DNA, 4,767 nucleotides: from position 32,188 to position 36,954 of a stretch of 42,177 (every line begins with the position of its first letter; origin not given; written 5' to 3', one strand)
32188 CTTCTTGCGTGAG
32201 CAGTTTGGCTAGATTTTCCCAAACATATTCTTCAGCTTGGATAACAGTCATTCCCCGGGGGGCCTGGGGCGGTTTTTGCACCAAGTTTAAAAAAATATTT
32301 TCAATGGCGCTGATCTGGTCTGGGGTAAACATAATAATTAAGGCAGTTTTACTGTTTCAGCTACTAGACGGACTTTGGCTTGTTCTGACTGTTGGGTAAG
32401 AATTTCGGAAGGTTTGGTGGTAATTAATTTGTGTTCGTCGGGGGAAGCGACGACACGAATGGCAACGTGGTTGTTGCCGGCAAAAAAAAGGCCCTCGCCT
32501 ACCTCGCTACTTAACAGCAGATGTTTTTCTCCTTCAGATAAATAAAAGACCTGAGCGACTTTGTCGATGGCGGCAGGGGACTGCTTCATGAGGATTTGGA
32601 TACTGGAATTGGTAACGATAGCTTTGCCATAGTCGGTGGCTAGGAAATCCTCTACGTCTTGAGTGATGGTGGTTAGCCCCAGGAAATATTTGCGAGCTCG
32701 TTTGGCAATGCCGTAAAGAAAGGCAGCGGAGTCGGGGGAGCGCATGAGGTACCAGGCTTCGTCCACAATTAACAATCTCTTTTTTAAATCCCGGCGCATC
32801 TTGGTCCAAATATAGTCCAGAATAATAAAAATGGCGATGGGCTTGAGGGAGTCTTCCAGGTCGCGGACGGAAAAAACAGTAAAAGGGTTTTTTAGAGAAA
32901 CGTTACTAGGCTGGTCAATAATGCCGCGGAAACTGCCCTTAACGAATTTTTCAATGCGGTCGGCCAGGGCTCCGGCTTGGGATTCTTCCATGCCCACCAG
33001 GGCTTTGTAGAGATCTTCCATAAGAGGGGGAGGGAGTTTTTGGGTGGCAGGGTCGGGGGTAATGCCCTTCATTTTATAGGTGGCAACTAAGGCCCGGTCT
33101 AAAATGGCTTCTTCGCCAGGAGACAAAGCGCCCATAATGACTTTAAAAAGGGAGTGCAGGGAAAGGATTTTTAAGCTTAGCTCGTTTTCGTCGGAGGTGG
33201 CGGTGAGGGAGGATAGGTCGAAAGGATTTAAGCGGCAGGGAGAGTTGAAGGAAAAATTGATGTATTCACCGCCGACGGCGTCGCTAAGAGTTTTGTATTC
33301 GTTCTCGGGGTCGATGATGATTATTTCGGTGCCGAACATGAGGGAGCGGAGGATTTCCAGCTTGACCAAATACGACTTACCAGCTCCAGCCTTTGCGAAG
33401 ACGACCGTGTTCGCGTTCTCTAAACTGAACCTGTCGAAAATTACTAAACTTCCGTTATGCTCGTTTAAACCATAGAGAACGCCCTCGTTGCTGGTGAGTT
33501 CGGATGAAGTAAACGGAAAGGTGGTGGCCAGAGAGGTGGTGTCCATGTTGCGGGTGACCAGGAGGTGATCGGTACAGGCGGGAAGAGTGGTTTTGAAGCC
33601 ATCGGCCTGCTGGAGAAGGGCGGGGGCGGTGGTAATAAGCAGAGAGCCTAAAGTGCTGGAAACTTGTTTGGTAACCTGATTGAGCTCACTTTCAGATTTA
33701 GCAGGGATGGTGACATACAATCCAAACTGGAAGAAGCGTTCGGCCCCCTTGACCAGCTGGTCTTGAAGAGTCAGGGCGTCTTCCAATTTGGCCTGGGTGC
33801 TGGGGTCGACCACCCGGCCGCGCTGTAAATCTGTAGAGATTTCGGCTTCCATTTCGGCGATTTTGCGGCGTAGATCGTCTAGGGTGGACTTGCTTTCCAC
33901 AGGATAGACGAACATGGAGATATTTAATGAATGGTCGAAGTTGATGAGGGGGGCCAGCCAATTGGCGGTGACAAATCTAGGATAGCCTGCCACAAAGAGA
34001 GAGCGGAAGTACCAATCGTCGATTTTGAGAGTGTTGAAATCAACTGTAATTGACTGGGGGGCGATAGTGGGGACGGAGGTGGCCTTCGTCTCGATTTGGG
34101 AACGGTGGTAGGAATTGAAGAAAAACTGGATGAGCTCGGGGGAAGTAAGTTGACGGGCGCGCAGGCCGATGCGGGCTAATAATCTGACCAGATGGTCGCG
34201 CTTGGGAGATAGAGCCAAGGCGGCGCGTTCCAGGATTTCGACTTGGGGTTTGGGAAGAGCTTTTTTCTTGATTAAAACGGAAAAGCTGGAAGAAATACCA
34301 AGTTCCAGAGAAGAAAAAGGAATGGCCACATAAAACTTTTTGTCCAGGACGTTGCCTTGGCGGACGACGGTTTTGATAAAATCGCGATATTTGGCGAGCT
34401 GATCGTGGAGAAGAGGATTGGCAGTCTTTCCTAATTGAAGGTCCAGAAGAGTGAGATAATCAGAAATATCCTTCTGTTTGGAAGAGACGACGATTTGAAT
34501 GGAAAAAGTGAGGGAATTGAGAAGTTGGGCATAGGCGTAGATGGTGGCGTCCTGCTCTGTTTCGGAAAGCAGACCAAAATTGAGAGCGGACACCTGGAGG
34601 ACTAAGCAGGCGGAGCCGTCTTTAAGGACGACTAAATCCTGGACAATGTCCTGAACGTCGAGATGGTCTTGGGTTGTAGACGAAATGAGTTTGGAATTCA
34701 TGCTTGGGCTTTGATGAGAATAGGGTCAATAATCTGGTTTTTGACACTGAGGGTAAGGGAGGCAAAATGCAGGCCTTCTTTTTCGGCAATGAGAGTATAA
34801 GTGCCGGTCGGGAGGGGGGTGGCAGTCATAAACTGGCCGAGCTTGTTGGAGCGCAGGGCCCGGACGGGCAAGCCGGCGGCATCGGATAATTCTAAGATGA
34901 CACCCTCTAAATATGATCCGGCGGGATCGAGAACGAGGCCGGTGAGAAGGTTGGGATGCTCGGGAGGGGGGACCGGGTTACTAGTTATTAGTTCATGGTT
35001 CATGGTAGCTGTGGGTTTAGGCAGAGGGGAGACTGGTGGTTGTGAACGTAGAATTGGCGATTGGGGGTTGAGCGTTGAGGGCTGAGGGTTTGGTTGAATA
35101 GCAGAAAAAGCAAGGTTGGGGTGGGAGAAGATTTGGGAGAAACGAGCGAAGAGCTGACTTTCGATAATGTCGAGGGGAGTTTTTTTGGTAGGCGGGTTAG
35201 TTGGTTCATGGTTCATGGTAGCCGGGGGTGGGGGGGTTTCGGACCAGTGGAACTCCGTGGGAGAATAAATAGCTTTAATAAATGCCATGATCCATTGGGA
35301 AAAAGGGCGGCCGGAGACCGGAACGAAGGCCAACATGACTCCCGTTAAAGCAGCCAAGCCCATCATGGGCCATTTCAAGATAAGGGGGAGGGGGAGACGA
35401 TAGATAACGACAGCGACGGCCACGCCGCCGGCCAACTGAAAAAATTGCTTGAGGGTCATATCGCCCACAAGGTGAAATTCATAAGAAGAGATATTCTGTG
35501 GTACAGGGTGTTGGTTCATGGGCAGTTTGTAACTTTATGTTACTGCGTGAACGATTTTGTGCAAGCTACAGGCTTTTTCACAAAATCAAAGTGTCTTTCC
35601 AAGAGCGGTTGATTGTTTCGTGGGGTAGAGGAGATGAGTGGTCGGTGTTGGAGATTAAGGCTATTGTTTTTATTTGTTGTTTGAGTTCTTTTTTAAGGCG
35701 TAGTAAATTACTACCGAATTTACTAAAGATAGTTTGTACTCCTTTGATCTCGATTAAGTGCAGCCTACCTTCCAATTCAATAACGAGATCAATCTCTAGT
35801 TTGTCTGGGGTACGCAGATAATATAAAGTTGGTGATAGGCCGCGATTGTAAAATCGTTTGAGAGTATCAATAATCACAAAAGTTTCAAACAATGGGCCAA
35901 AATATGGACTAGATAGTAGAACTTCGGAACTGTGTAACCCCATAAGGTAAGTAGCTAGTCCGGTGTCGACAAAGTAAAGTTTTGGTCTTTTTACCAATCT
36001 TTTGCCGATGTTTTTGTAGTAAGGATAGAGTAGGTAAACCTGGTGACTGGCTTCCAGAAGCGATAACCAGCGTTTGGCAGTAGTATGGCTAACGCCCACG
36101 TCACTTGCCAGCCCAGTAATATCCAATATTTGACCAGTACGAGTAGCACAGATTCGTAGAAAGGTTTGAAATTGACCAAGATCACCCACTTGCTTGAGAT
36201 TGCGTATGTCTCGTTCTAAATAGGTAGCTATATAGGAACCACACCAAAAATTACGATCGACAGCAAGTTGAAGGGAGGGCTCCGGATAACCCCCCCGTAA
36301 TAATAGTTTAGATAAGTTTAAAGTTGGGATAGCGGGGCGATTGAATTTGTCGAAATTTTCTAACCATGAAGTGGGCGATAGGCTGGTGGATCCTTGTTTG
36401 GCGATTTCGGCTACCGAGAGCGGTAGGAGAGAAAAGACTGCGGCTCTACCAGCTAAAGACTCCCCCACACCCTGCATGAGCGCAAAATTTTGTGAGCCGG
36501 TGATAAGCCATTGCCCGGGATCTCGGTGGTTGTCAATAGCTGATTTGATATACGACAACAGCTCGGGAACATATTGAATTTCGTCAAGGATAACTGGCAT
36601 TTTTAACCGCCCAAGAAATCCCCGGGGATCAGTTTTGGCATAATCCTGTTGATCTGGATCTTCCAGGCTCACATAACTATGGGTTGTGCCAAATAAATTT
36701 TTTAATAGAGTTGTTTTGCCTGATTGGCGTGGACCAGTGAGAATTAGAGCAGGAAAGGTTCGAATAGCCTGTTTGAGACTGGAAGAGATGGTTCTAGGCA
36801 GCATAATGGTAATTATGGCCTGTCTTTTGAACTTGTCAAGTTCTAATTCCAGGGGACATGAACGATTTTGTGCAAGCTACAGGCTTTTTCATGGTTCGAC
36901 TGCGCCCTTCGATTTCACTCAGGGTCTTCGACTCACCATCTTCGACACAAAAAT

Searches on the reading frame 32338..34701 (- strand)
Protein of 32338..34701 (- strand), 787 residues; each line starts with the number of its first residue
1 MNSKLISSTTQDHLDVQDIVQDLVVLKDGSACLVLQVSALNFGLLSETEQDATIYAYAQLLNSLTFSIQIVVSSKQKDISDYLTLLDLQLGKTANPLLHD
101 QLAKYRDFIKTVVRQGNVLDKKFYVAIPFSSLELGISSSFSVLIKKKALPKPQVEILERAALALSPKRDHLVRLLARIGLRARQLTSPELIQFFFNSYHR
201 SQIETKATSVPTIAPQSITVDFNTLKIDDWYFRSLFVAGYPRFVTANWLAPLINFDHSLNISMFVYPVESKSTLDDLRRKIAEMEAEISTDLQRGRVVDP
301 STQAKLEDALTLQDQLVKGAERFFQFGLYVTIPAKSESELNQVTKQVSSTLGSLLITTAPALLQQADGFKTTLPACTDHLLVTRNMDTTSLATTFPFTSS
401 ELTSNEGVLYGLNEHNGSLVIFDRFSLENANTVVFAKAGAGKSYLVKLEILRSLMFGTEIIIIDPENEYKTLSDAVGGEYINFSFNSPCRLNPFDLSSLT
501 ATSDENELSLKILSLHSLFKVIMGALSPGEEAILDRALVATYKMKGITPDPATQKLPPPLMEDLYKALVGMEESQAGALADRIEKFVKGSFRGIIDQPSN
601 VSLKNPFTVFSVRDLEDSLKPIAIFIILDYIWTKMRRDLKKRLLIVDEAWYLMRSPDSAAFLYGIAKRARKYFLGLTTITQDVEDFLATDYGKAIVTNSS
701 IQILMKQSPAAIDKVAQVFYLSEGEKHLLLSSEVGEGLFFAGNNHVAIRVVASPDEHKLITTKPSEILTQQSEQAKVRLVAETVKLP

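Call 7: search_protein_families(library=pfam, proteins=[window:32338-34701:-], max_evalue=0.01)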
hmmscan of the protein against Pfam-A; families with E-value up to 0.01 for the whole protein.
window:32338-34701:- (787 aa): 4 families
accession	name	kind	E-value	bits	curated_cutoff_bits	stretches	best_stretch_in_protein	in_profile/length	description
PF19044.6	P-loop_TraG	-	2.3e-31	109.3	25.8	1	427-732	27-345/413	TraG P-loop domain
PF12846.13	AAA_10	-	8.2e-12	45.3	27.5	2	429-474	21-66/362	AAA-like domain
PF01935.23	DUF87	-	1.1e-09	39.2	23.2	1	434-497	28-93/220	Helicase HerA, central domain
PF11130.14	TraC_F_IV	-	0.00061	19.4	28.1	1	150-351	125-349/375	TraC protein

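Call 8: search_protein_families(library=ncbifam, proteins=[window:32338-34701:-], max_evalue=0.01)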
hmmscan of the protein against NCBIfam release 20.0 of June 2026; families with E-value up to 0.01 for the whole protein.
window:32338-34701:- (787 aa): 15 families
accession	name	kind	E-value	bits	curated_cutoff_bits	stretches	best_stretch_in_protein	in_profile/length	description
NF045971.1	conju_CD1110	equivalog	6.1e-116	388.5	325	1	12-749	3-735/752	VirB4-like conjugal transfer ATPase, CD1110 family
NF045975.1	VirB4_plasma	equivalog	7.4e-83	278.7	590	1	10-760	104-893/894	Mbov_0397 family ICE element conjugal transfer ATPase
TIGR02746.1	TraC-F-type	equivalog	2.4e-53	181.2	567.05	1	273-767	269-776/800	type IV secretion system protein TraC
TIGR00929.1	VirB4_CagE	subfamily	6e-34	117.4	643.1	1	228-731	237-726/792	VirB4 family type IV secretion/conjugal transfer ATPase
TIGR03783.1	Bac_Flav_CT_G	subfamily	8.7e-19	66.9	261.55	1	427-733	436-761/829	TraG family conjugative transposon ATPase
NF010278.0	PRK13721.1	subfamily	9.4e-17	60.2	1177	1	300-717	339-771/874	type IV secretion system protein TraC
NF042935.1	SCO6880_fam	subfamily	2.8e-13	49.6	60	1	157-376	244-476/477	SCO6880 family protein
NF041017.1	DNA_import_CedB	equivalog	5.7e-12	45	700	1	299-686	144-519/590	DNA import protein CedB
NF010473.0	PRK13898.1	equivalog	1e-11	43.7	1050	1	317-738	330-740/801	type IV secretion system ATPase VirB4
NF010447.0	PRK13873.1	equivalog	2.8e-06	25.6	1020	1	432-719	444-716/815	conjugal transfer protein TrbE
TIGR03744.1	traC_PFL_4706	equivalog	8.6e-05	20.6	520.6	0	637-742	729-837/892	conjugative transfer ATPase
NF010427.0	PRK13853.1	equivalog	0.00013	20.1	957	1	431-711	428-697/789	type IV secretion system protein VirB4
NF041427.1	TrsD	subfamily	0.00014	21.7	200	1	9-64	14-69/201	TrsD/TraD family conjugative transfer protein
NF052333.1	ATPase_TcpF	exception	0.00018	19.5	1100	1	254-470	277-503/813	conjugal transfer ATPase TcpF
NF053655.1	CedD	equivalog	0.0018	17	600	0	631-743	411-516/527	DNA-translocating ATPase CedD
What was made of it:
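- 32338..34701 (-): VirB4 ATPase (CD1110 family). NF045971, 388 bits, above the cut-off of 325 (call 8).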

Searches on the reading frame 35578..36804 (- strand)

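Call 7: search_protein_families(library=pfam, proteins=[window:35578-36804:-], max_evalue=0.01)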
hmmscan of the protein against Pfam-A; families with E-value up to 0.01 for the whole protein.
window:35578-36804:- (408 aa): 3 families
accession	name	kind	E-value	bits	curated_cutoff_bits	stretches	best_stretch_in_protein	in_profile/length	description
PF13635.12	DUF4143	-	3.1e-47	160.7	28.1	1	197-354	1-158/160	Domain of unknown function (DUF4143)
PF13173.12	AAA_14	-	4.4e-29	101.5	27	1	18-134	3-128/129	AAA domain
PF13401.12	AAA_22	-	0.00032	21.5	27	0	19-44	7-32/130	AAA domain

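Call 8: search_protein_families(library=ncbifam, proteins=[window:35578-36804:-], max_evalue=0.01)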
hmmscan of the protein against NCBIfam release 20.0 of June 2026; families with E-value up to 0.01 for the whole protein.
window:35578-36804:- (408 aa): 1 family
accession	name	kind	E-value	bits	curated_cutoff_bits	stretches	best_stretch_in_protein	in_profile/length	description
NF053861.1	DS8_antiphage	equivalog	0.003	15.3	790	1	7-43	360-396/994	anti-phage protein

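Call 103: search_protein_families(library=padloc, proteins=[window:35578-36804:-], max_evalue=0.01)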
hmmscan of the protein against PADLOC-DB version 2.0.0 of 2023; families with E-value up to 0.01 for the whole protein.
window:35578-36804:- (408 aa): 8 families
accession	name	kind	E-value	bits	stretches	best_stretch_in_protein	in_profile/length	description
PDLC04790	PDC-S01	-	1.4e-107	358.1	1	1-393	11-405/422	-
PDLC04789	PDC-S01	-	2.1e-56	189.6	1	1-357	1-342/375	-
PDLC04787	PDC-S01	-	1.5e-28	97.8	1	2-351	11-353/412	-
PDLC04791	PDC-S01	-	3.6e-24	83.2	2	163-361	157-356/395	-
PDLC04786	PDC-S01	-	2.9e-14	50.7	1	269-380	301-410/439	-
PDLC04788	PDC-S01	-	1.4e-11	42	1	19-356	21-383/448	-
PDLC04792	PDC-S01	-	2.7e-10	37.4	2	275-357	306-386/452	-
PDLC04140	mad8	-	0.00061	17.4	1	18-316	28-201/314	mads_8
